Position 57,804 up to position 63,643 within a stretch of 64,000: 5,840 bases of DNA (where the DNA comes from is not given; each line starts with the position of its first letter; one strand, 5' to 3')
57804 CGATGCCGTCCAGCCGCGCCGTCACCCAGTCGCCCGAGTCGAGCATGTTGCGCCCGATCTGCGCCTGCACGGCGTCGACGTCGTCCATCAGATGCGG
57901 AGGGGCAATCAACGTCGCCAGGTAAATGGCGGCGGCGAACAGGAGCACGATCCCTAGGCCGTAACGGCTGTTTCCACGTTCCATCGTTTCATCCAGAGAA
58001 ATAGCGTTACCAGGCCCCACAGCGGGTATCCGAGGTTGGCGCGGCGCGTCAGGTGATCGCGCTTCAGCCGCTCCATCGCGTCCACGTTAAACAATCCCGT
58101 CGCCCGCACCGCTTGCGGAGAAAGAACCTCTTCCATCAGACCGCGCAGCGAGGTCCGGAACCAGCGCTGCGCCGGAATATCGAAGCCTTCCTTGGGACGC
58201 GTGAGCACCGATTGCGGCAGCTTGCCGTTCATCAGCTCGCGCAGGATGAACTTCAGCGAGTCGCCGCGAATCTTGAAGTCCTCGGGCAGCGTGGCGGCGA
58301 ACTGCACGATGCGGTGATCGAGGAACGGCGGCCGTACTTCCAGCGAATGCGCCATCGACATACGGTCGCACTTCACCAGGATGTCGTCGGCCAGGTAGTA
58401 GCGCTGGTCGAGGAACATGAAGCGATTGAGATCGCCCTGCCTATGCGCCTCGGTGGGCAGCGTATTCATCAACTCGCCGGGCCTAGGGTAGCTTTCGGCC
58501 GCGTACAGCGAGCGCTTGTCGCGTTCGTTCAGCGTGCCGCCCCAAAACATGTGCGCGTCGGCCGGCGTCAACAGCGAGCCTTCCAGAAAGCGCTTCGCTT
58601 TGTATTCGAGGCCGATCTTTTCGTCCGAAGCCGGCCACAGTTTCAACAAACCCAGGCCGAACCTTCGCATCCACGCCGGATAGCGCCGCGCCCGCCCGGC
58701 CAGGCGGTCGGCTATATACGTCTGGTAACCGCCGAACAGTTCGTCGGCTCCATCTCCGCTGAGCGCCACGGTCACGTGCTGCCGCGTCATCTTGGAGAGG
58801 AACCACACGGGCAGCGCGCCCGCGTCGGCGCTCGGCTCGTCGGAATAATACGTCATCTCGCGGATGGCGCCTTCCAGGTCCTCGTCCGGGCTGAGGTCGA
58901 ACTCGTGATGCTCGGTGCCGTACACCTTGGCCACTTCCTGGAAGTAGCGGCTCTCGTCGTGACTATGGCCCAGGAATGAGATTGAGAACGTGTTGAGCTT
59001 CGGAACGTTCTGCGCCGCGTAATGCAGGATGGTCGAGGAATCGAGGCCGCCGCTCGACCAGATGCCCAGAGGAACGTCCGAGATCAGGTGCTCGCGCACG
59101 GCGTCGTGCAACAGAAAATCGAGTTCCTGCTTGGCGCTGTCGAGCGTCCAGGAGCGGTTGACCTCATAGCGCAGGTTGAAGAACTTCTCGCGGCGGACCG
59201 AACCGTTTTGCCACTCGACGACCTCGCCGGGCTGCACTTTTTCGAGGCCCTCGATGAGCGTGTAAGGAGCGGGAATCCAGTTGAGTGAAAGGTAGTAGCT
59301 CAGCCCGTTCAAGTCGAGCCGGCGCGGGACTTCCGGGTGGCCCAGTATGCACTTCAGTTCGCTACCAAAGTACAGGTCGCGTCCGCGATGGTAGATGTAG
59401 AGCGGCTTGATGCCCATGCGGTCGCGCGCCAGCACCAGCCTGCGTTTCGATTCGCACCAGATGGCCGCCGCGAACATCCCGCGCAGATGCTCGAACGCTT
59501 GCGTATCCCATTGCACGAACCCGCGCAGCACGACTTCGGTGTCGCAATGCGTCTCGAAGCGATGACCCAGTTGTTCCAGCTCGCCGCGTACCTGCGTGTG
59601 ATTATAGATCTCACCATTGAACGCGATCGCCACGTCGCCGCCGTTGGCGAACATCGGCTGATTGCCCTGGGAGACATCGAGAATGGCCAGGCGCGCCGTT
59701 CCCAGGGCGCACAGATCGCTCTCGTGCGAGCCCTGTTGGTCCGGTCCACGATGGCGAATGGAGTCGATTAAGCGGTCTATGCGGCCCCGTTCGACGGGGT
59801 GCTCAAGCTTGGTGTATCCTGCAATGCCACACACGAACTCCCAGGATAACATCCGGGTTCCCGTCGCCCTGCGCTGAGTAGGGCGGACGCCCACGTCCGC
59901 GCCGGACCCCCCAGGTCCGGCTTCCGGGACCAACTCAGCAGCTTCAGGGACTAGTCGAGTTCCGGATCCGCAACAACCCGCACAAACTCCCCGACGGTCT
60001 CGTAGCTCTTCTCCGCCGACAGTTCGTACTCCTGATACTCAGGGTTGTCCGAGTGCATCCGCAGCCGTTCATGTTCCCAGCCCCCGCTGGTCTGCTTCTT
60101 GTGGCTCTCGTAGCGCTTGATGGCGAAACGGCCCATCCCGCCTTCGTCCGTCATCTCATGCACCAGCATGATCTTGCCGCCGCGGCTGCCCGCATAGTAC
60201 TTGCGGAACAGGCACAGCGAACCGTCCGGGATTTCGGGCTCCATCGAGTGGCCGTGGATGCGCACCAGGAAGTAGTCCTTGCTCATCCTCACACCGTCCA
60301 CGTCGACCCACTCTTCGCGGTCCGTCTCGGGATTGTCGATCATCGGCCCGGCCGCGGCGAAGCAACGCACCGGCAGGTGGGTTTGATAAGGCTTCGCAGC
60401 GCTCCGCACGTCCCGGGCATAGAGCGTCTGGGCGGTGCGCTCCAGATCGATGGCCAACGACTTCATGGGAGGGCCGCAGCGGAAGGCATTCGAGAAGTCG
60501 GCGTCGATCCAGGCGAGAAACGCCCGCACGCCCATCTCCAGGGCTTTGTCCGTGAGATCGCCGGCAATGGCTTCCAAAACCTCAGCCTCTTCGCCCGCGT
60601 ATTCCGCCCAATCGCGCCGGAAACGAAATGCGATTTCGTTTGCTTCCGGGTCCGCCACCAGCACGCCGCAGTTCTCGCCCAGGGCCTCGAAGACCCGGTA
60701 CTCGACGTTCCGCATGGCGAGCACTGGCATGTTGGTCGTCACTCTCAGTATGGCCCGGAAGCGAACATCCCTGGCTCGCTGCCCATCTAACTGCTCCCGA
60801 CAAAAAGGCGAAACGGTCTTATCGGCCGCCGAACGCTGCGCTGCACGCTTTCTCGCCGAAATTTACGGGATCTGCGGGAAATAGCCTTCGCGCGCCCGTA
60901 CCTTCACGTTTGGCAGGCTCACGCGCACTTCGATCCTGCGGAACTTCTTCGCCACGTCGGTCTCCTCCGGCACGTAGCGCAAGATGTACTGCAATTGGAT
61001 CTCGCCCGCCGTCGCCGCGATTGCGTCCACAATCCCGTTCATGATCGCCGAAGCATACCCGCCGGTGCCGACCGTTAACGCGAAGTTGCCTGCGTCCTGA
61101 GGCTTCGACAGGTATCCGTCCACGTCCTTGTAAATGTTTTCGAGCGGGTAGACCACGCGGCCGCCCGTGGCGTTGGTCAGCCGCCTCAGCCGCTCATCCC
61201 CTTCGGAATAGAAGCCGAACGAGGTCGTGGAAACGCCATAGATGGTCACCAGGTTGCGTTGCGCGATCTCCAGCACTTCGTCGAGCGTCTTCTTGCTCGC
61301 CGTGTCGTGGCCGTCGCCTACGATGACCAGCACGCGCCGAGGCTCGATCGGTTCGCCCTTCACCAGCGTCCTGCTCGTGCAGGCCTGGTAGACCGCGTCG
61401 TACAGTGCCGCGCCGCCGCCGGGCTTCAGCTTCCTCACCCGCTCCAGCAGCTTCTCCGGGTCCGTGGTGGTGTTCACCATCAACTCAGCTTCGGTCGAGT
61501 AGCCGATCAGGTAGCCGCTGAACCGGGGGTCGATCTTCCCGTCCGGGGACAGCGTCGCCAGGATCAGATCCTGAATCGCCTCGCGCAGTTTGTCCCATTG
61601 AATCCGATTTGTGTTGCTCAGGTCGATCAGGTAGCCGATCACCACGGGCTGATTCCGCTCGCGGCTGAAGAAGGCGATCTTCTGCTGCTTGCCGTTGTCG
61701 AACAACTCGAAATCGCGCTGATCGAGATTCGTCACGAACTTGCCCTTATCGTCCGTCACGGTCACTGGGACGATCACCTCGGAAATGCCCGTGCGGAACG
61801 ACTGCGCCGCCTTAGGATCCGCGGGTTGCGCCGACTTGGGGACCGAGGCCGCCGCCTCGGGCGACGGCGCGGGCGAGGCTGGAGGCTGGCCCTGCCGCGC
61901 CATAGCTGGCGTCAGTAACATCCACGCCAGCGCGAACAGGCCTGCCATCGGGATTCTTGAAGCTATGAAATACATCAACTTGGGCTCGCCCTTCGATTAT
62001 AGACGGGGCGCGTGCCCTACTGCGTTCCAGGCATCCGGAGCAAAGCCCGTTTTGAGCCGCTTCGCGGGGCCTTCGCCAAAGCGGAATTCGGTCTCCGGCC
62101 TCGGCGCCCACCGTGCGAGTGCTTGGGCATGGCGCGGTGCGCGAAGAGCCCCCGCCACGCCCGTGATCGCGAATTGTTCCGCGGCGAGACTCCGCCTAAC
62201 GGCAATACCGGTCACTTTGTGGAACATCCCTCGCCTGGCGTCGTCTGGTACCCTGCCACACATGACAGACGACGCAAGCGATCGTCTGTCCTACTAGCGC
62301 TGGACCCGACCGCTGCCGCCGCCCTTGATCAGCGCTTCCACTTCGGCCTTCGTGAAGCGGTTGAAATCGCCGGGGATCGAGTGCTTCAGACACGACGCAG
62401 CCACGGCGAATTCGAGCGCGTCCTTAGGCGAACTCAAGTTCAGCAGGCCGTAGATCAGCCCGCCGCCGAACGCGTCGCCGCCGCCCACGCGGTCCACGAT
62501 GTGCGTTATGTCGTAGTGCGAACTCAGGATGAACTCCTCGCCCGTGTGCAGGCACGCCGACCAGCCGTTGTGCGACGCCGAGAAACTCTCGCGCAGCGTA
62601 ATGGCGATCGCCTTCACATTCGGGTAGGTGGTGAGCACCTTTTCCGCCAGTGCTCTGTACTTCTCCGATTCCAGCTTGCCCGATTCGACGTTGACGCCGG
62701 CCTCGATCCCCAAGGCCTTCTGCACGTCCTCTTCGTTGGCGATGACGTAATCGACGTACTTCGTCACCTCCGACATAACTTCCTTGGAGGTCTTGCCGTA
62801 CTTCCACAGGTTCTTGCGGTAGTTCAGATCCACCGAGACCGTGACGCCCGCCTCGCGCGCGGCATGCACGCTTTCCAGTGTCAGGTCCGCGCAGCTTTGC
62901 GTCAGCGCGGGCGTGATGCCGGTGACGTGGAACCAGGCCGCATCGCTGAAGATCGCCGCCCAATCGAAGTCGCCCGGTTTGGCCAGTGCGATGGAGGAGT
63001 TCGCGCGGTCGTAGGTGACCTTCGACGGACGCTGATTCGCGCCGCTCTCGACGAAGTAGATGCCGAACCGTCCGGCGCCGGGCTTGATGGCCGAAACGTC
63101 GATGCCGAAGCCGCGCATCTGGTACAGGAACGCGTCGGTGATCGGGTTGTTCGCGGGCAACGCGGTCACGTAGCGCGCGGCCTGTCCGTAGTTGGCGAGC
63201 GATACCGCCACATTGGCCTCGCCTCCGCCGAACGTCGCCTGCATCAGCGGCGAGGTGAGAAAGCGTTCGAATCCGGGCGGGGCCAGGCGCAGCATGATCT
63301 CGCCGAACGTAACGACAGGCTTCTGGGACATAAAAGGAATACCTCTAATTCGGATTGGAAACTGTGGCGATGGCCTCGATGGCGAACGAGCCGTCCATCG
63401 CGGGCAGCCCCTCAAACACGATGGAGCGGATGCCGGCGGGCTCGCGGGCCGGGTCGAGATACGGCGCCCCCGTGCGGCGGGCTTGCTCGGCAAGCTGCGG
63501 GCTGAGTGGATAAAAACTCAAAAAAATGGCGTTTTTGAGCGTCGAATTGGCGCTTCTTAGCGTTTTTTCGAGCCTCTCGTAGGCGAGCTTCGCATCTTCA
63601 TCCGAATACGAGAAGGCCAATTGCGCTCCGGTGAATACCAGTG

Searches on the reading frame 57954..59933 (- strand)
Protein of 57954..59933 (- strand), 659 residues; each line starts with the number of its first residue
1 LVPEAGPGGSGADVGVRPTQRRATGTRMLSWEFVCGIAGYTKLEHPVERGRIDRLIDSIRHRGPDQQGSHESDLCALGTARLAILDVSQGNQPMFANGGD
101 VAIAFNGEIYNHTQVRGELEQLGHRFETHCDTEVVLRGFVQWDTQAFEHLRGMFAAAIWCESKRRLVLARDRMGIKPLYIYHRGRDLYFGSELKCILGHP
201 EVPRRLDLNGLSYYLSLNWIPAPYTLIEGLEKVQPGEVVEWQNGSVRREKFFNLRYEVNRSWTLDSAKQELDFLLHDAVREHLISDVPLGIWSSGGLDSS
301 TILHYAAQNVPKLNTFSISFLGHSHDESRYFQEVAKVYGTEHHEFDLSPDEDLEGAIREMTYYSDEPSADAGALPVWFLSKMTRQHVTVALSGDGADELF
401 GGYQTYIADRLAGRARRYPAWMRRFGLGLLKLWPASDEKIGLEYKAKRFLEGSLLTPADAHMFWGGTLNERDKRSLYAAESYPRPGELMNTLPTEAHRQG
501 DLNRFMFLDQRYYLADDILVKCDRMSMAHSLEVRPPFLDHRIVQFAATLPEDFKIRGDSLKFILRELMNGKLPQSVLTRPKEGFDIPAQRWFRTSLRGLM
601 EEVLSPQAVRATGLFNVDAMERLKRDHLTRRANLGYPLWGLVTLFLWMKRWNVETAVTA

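Call 46: search_protein_families(library=pfam, proteins=[window:57954-59933:-], max_evalue=0.001)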
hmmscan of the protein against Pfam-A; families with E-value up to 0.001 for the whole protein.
window:57954-59933:- (659 aa): 4 families
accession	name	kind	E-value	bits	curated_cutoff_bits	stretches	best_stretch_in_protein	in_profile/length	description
PF00733.27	Asn_synthase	-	1.6e-91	308.1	21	1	271-648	2-353/354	Asparagine synthase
PF13537.11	GATase_7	-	4.2e-43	146.7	25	1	80-197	2-122/123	Glutamine amidotransferase domain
PF13522.11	GATase_6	-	1.2e-36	126.1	27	1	64-192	1-130/130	Glutamine amidotransferase domain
PF06508.19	QueC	-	5.1e-05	23.3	22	1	294-348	7-61/210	Queuosine biosynthesis protein QueC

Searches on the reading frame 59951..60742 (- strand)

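Call 47: search_protein_families(library=pfam, proteins=[window:59951-60742:-], max_evalue=0.001)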
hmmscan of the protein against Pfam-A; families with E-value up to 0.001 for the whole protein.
window:59951-60742:- (263 aa): 1 family
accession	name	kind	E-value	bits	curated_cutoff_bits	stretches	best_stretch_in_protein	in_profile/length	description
PF00717.28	Peptidase_S24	-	2.3e-10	40.6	23.3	1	130-253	8-115/116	Peptidase S24-like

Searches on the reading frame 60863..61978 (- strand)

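Call 47: search_protein_families(library=pfam, proteins=[window:60863-61978:-], max_evalue=0.001)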
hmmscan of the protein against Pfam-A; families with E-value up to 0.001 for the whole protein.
window:60863-61978:- (371 aa): 2 families
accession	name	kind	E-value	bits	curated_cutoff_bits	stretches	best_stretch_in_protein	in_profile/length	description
PF00092.34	VWA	-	5e-06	27.3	23.8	1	117-277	5-160/174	von Willebrand factor type A domain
PF13519.12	VWA_2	-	2.5e-05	25.3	27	1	117-223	4-106/107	von Willebrand factor type A domain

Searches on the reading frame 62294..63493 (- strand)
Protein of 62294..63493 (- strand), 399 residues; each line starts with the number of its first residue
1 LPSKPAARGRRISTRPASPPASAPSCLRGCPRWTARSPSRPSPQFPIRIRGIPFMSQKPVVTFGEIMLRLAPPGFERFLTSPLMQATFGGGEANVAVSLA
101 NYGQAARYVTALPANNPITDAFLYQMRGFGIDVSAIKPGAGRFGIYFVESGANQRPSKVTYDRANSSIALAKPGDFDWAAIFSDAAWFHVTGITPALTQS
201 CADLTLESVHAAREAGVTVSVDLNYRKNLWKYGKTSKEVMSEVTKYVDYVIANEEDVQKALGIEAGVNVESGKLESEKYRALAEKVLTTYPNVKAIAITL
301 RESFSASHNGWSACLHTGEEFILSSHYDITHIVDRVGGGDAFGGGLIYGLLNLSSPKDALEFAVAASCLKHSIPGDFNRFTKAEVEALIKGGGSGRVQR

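Call 47: search_protein_families(library=pfam, proteins=[window:62294-63493:-], max_evalue=0.001)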
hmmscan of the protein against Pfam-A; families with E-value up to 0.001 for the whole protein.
window:62294-63493:- (399 aa): 1 family
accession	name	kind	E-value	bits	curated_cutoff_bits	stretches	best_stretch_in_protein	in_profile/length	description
PF00294.29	PfkB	-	9.8e-25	87.9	25.8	1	61-370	5-289/302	pfkB family carbohydrate kinase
